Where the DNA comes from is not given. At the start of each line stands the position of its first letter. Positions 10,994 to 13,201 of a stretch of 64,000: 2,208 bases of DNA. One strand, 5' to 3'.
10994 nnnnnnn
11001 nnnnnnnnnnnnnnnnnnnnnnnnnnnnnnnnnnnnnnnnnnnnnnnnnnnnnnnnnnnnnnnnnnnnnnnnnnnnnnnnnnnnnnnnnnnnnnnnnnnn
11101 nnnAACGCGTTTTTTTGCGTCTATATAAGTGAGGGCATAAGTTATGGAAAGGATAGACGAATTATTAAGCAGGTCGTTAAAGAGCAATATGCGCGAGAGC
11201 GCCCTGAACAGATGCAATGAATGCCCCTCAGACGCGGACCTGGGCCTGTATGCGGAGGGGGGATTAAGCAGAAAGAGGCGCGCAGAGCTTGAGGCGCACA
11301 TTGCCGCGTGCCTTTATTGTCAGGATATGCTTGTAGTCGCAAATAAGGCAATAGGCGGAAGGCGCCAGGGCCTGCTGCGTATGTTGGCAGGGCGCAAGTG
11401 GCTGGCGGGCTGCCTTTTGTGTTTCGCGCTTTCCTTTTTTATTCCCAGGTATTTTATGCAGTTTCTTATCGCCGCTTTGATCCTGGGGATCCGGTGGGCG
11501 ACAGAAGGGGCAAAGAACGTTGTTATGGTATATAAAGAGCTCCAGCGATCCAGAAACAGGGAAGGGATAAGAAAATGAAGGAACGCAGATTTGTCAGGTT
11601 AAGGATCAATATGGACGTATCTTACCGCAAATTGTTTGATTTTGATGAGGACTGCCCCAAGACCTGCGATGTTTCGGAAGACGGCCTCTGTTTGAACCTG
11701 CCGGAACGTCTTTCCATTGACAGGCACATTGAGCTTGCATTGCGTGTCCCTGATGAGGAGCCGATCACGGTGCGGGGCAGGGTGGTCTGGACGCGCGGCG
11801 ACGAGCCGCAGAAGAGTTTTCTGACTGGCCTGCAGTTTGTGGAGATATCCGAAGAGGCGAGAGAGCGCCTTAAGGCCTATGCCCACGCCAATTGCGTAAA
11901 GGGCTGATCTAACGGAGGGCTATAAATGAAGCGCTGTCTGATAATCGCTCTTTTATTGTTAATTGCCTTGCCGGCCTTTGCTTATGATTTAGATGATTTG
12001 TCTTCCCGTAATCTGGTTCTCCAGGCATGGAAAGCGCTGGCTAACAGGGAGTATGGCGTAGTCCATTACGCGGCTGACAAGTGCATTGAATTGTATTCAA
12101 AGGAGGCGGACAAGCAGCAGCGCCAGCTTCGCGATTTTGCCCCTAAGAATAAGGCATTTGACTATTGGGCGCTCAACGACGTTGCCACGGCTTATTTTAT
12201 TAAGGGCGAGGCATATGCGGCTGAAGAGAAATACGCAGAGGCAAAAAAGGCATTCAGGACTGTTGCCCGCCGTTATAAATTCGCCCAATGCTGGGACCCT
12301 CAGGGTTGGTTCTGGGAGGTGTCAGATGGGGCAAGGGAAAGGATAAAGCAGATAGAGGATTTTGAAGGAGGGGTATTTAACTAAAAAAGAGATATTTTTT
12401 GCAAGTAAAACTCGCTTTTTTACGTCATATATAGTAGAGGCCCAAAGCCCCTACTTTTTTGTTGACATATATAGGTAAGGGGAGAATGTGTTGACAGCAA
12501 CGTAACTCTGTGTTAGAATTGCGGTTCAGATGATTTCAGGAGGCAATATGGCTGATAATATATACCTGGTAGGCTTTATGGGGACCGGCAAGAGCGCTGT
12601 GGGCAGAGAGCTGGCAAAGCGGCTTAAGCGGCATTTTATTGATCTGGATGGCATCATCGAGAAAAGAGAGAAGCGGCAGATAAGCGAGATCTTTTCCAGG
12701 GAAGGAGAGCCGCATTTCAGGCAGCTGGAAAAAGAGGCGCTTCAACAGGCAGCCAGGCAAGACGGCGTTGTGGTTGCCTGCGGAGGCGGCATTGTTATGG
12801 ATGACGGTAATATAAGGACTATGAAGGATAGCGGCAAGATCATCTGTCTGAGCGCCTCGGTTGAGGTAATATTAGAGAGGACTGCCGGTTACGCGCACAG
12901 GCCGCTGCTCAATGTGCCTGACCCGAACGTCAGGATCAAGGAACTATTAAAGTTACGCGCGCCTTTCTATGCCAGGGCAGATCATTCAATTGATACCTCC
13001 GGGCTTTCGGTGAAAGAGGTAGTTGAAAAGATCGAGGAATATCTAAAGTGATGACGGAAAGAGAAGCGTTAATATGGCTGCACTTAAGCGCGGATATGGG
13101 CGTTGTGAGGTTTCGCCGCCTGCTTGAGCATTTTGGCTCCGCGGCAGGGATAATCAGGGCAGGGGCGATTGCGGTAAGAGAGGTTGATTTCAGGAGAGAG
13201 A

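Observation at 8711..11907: c-di-GMP-linked partner-switching / ECF sigma module: STAS-PilZ fusion, ECF sigma, ZAS anti-sigma and a second PilZ protein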

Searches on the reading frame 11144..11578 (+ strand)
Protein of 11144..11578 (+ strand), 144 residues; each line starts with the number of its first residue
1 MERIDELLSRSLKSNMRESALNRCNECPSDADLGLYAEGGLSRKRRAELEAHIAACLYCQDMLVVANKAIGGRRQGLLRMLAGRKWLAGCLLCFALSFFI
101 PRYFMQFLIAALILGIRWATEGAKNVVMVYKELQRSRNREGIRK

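Call 3: search_protein_families(library=pfam, proteins=[window:11144-11578:+], max_evalue=0.1)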
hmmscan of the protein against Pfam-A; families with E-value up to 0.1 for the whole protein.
window:11144-11578:+ (144 aa): 1 family
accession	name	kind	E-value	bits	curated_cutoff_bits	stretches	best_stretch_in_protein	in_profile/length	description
PF13490.11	zf-HC2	-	2.2e-05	24.9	22.2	1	33-59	8-34/35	Putative zinc-finger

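Call 4: search_protein_families(library=ncbifam, proteins=[window:11144-11578:+], max_evalue=0.1)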
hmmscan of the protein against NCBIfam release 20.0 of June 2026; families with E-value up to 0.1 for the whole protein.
window:11144-11578:+ (144 aa): 4 families
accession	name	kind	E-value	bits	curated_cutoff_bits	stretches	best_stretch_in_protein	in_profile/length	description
TIGR02451.1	anti_sig_ChrR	subfamily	0.0044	16.9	124.5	1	28-66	3-41/216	ChrR family anti-sigma-E factor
TIGR03988.1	antisig_RsrA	equivalog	0.025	14.7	62.5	0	31-62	7-38/77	mycothiol system anti-sigma-R factor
NF052368.1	antisigmaE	subfamily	0.07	13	50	1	37-60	15-38/48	anti-sigma factor family protein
NF052375.1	antisigma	equivalog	0.098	12.6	100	0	33-62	2-31/217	anti-sigma factor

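Call 16: find_homologous_proteins(query=window:11144-11578:+, max_evalue=0.001)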
Query window:11144-11578:+ (144 aa): 5 proteins with E <= 0.001 among 54 candidates.
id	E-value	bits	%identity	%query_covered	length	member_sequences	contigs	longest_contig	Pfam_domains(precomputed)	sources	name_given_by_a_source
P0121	2.7e-81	288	91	100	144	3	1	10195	PF13490.12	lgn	-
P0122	1.5e-53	198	66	90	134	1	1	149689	PF13490.12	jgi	-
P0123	8.0e-18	83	35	94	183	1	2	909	-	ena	-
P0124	1.3e-17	82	34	94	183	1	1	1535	-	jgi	jgi:hypothetical protein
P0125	4.1e-13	67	33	97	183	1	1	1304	-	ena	-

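Call 25: find_encoding_contigs(protein=P0124, flank=3000, max_places=3)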
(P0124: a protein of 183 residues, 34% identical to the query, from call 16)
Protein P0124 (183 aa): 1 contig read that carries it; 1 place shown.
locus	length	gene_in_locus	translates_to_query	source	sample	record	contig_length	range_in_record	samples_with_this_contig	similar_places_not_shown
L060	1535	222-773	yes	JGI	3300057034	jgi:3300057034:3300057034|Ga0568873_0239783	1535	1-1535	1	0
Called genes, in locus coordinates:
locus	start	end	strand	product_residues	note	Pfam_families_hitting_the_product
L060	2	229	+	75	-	?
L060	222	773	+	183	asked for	-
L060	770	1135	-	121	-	PF08378:NERD (weak), PF02021:UPF0102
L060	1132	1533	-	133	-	?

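Call 32: find_related_loci(query=A3, collection=metagenome_contigs, flank=4000)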
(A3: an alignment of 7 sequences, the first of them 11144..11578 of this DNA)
Query A3 (144 aa) in metagenome_contigs; peptide patterns used: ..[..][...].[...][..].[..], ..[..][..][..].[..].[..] (x = any residue, [..] = any of these).
600 stretches matched a pattern (row limit reached: there are more); 7 encode a relative of the query (tblastn E <= 1e-3); 7 distinct loci.
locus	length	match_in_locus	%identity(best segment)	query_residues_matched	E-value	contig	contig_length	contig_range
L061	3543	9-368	38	27-139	8e-23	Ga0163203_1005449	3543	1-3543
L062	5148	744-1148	36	4-134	3e-17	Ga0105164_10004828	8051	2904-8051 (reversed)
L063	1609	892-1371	26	2-135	4e-17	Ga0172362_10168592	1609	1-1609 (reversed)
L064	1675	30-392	31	41-130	2e-14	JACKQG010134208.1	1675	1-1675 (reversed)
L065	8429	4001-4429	28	25-140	4e-14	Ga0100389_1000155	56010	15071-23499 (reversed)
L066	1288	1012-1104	61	101-129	5e-9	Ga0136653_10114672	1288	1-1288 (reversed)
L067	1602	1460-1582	39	23-63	3e-6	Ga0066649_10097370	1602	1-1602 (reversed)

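Call 57: predict_structure(alignment_id=A6)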
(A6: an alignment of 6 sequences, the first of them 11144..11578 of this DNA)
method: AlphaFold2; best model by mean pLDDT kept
length: 144 residues; sequences in the alignment: 6
mean_pLDDT: 61.1   pTM: 0.30
mean pLDDT of the five models: 61.1, 58.7, 57.2, 56.6, 55.2
residues with pLDDT >= 90: 0; 70-90: 27; 50-70: 99; < 50: 18
segments of 3 or more residues with pLDDT < 50: 1-5, 75-81
pLDDT, mean of each block of 10 residues (from residue 1): 48 51 64 72 76 69 64 49 55 63 69 64 55 61 50
secondary structure, 60 per line:
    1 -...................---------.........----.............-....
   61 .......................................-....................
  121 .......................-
elements in order: H2-20 H30-38 H43-55 H57-99 H101-143

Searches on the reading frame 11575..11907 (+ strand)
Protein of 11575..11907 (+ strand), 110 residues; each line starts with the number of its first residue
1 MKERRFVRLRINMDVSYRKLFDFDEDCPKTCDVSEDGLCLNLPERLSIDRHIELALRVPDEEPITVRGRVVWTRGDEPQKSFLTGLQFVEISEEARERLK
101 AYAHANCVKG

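Call 3: search_protein_families(library=pfam, proteins=[window:11575-11907:+], max_evalue=0.1)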
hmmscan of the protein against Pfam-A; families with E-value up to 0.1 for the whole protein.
window:11575-11907:+ (110 aa): 1 family
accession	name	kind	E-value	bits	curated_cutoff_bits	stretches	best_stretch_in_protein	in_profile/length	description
PF07238.19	PilZ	-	1.6e-15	57.7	22.5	1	4-103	3-100/102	PilZ domain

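Call 4: search_protein_families(library=ncbifam, proteins=[window:11575-11907:+], max_evalue=0.1)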
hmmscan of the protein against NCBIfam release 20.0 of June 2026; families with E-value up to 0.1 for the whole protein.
window:11575-11907:+ (110 aa): 1 family
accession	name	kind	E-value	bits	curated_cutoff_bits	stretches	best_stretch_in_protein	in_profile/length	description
TIGR02266.1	gmx_TIGR02266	paralog_domain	4.9e-12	45.9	68.7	1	9-102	2-94/96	TIGR02266 family protein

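Call 23: find_homologous_proteins(query=window:11575-11907:+, max_evalue=0.001)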
Query window:11575-11907:+ (110 aa): 3 proteins with E <= 0.001 among 8 candidates.
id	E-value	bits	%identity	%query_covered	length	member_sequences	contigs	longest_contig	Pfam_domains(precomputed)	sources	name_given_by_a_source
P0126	2.6e-68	245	100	100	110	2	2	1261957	PF07238.20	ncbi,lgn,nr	ncbi:MAG: PilZ domain-containing protein [Candidatus Omnitrophica bacterium]|nr:PilZ domain-containi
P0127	2.0e-54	200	82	100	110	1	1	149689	PF07238.20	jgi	-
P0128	3.7e-42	160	67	100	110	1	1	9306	PF07238.20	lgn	-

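Call 24: find_encoding_contigs(protein=P0128, flank=9000, max_places=3)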
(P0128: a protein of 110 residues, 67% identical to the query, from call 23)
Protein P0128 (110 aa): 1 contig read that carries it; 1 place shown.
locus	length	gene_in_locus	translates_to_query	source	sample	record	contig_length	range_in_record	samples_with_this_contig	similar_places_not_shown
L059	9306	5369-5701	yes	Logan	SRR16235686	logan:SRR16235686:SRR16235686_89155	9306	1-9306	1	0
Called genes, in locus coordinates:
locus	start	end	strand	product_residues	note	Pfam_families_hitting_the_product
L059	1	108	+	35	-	?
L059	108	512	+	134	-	PF02577:BFN_dom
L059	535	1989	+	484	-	PF01743:PolyA_pol, PF12627:PolyA_pol_RNAbd, PF01966:HD, PF13735:tRNA_NucTran2_2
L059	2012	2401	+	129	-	PF01219:DAGK_prokar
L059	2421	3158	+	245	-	PF01740:STAS, PF13466:STAS_2 (weak), PF07238:PilZ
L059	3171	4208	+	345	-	PF01264:Chorismate_synt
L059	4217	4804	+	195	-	PF08281:Sigma70_r4_2, PF04545:Sigma70_r4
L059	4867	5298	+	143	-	-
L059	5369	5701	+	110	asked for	PF07238:PilZ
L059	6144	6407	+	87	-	PF04026:SpoVG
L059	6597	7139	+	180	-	PF01202:SKI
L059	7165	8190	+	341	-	PF02481:DNA_processg_A, PF18306:LDcluster4 (weak), PF17782:WHD_DprA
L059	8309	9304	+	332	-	?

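Call 29: find_related_loci(query=A2, collection=metagenome_contigs, flank=5000)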
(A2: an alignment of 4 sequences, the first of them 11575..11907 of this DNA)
Query A2 (110 aa) in metagenome_contigs; peptide patterns used: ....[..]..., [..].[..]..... (x = any residue, [..] = any of these).
158 stretches matched a pattern, but none encodes a relative of the query by tblastn (E <= 1e-3).

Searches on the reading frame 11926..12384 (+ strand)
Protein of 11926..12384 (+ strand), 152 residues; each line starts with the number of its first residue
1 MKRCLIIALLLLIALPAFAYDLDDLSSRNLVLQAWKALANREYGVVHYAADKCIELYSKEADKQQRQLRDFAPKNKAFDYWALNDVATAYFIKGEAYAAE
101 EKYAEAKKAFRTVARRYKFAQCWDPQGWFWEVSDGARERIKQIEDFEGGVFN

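Call 3: search_protein_families(library=pfam, proteins=[window:11926-12384:+], max_evalue=0.1)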
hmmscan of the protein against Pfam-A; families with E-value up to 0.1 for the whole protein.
window:11926-12384:+ (152 aa): 4 families
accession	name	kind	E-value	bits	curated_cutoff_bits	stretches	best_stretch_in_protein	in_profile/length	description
PF07719.23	TPR_2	-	0.0078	16.7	27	1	87-115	1-29/34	Tetratricopeptide repeat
PF13174.12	TPR_6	-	0.0081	17.2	26.3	1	89-117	2-30/33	Tetratricopeptide repeat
PF13181.12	TPR_8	-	0.0089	16.6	25.7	1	87-114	1-28/34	Tetratricopeptide repeat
PF00515.34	TPR_1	-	0.048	14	27.8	1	87-112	1-26/34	Tetratricopeptide repeat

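Call 4: search_protein_families(library=ncbifam, proteins=[window:11926-12384:+], max_evalue=0.1)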
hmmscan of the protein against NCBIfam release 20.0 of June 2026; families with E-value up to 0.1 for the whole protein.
window:11926-12384:+ (152 aa): 1 family
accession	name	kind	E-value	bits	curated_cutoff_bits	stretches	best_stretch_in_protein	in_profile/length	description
TIGR02795.1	tol_pal_ybgF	equivalog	0.0089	16.6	90.1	1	86-118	38-70/119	tol-pal system protein YbgF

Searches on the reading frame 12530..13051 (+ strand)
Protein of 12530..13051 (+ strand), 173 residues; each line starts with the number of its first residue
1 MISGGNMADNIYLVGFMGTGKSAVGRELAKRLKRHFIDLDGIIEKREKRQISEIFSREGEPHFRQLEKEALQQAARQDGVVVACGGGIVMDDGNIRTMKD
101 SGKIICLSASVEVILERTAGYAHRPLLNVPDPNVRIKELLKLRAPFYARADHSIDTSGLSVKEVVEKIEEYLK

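Call 3: search_protein_families(library=pfam, proteins=[window:12530-13051:+], max_evalue=0.1)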
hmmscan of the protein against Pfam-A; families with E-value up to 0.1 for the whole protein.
window:12530-13051:+ (173 aa): 12 families
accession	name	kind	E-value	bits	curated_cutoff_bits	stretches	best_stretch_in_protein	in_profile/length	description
PF01202.28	SKI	-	2.6e-46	158.1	22.1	1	17-172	1-158/159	Shikimate kinase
PF13238.12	AAA_18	-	2.7e-05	25.1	29.4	1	11-119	1-109/128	AAA domain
PF02224.24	Cytidylate_kin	-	8e-05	22.9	26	0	15-38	5-28/211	Cytidylate kinase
PF13671.12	AAA_33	-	0.00022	22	27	1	11-82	2-75/143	AAA domain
PF13191.12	AAA_16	-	0.00036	21.5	32.6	1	9-58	25-85/167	AAA ATPase domain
PF00004.35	AAA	-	0.00051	20.9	21.2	1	11-65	1-48/131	ATPase family associated with various cellular activities (AAA)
PF13189.12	Cytidylate_kin2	-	0.00052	20.7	28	1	16-125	7-108/176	Cytidylate kinase-like family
PF13401.12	AAA_22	-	0.0046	17.7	27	1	10-72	7-72/130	AAA domain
PF03668.21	RapZ-like_N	-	0.013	15.7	25.4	1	102-172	83-154/158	RapZ-like N-terminal domain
PF05673.19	DUF815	-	0.02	14.5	23.8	1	5-41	50-86/249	Protein of unknown function (DUF815)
PF07728.20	AAA_5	-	0.087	13.3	22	0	11-35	2-27/139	AAA domain (dynein-related subfamily)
PF13685.12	Fe-ADH_2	-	0.09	13.2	28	0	56-105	53-102/149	Iron-containing alcohol dehydrogenase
